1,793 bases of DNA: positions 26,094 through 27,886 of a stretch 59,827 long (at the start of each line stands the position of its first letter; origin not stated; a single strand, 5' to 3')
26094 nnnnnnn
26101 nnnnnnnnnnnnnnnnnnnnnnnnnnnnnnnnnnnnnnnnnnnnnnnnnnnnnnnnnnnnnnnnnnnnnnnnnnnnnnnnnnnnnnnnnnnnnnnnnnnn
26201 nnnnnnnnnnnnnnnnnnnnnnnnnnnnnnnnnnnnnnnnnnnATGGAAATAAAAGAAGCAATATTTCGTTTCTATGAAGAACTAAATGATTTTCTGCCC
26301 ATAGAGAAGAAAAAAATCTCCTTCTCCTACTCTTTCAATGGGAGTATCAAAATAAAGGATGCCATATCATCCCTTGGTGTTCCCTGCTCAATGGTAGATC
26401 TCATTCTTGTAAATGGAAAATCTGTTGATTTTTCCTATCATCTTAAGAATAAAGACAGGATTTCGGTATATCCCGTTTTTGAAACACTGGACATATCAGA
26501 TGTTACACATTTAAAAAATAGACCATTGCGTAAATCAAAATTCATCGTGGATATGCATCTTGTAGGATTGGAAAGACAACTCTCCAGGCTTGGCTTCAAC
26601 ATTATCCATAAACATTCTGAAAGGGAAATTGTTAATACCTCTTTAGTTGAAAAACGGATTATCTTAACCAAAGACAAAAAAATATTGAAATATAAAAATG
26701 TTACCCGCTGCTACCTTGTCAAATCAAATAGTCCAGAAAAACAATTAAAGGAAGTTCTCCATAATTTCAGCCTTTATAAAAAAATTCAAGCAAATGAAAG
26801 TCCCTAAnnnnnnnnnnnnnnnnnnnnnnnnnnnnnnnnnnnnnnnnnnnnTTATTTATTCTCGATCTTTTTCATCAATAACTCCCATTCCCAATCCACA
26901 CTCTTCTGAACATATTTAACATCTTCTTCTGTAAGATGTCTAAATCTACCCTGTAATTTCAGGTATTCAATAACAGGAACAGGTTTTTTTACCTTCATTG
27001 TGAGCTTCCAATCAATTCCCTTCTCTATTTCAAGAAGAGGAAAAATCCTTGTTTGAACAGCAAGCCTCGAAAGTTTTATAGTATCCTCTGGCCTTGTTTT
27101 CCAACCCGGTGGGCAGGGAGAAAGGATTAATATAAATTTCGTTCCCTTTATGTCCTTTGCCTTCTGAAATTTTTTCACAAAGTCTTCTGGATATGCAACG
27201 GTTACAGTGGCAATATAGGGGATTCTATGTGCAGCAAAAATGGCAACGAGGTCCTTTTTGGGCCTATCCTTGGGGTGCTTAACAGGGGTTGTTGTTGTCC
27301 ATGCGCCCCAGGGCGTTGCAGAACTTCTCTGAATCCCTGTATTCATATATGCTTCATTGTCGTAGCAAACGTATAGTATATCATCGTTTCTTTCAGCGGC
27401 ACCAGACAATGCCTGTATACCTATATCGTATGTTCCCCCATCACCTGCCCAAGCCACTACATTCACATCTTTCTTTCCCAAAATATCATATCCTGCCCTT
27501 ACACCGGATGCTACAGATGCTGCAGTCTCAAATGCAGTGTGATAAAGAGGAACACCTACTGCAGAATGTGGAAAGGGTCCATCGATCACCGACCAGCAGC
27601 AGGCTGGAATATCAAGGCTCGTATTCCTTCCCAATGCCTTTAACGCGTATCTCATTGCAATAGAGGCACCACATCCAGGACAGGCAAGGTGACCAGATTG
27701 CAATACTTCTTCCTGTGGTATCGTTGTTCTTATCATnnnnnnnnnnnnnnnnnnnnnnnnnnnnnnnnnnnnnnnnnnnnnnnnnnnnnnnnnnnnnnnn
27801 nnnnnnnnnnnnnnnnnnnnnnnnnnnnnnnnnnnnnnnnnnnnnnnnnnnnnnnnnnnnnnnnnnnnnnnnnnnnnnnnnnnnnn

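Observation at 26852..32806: fabH embedded in a buk-ptb-porCDAB operon: anaerobic route to branched-chain fatty-acid primers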

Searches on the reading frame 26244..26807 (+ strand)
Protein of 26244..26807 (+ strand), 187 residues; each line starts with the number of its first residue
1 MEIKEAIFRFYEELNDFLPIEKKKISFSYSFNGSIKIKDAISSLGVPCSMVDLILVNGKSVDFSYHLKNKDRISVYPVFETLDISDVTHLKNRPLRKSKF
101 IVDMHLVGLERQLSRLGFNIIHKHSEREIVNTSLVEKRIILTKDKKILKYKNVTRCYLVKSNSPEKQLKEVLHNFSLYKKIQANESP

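Call 3: search_protein_families(library=pfam, proteins=[window:26244-26807:+])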
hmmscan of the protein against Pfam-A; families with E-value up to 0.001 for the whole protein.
window:26244-26807:+ (187 aa): 2 families
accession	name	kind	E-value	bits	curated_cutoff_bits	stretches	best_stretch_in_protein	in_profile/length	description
PF14451.12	Ub-Mut7C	-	1.7e-25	89.2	23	1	4-82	2-80/81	Mut7-C ubiquitin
PF01927.22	Mut7-C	-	7.2e-15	55.8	23.3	1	99-183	2-88/146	Mut7-C RNAse domain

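Call 4: search_protein_families(library=ncbifam, proteins=[window:26244-26807:+])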
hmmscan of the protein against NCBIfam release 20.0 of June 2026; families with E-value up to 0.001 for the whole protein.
window:26244-26807:+ (187 aa): 0 families

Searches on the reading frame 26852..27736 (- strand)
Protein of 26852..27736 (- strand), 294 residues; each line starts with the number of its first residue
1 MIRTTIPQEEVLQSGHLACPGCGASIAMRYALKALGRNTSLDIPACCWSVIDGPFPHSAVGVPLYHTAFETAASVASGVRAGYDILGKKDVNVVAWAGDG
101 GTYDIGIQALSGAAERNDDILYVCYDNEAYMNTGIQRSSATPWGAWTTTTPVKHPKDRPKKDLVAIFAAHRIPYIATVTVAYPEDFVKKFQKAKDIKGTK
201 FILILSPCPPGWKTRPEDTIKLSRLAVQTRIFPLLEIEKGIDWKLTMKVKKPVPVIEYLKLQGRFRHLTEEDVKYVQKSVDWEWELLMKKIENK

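Call 3: search_protein_families(library=pfam, proteins=[window:26852-27736:-])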
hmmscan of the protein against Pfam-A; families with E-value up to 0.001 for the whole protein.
window:26852-27736:- (294 aa): 1 family
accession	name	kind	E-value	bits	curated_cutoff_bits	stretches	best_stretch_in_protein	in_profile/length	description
PF02775.26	TPP_enzyme_C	-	7e-22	78.3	21.9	1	64-202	25-149/151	Thiamine pyrophosphate enzyme, C-terminal TPP binding domain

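Call 4: search_protein_families(library=ncbifam, proteins=[window:26852-27736:-])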
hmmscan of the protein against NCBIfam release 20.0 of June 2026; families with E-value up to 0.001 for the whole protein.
window:26852-27736:- (294 aa): 13 families
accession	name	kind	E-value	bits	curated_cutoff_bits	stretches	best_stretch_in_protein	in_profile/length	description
NF008818.0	PRK11864.1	subfamily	9.3e-125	415.7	405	1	3-292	5-297/300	3-methyl-2-oxobutanoate dehydrogenase subunit beta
NF008819.1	PRK11865.1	equivalog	5.5e-114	380.4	405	1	3-289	5-298/300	pyruvate synthase subunit PorB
NF045766.1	PhenlGlyoxDHPadI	equivalog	1.3e-72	245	700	1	8-288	148-434/443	NADH-dependent phenylglyoxylate dehydrogenase subunit beta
NF045792.1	OxalOxredbeta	equivalog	2e-68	230.7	590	1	5-284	10-300/311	oxalate oxidoreductase subunit beta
NF008820.0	PRK11866.1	equivalog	7.5e-18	64.9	402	1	18-208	17-201/287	2-oxoacid ferredoxin oxidoreductase subunit beta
TIGR02176.1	pyruv_ox_red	equivalog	1.9e-16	59.1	911.35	1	75-281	940-1149/1167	pyruvate:ferredoxin (flavodoxin) oxidoreductase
TIGR02177.1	PorB_KorB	subfamily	1.5e-13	50.9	261.9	1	19-209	4-188/286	2-oxoacid:acceptor oxidoreductase, beta subunit, pyruvate/2-ketoisovalerate family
NF007207.0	PRK09628.1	equivalog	8e-12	45.4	364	1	17-208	17-202/277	2-oxoglutarate ferredoxin oxidoreductase subunit beta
NF008821.0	PRK11869.1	equivalog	3.4e-09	36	438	1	19-209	17-201/286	2-oxoacid ferredoxin oxidoreductase subunit beta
NF041171.1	Oxoac_fdxbeta_Archa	equivalog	7e-09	35.4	423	1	19-209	6-190/296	2-oxoacid:ferredoxin oxidoreductase subunit beta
TIGR03336.1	IOR_alpha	equivalog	1.7e-05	23.3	650.9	1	16-209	356-532/595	indolepyruvate ferredoxin oxidoreductase subunit alpha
TIGR03846.1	sulfopy_beta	equivalog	3.8e-05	23.7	221.5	1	72-141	47-111/182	sulfopyruvate decarboxylase subunit beta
NF006122.0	PRK08266.1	subfamily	0.0004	19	571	1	87-194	417-512/543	hypothetical protein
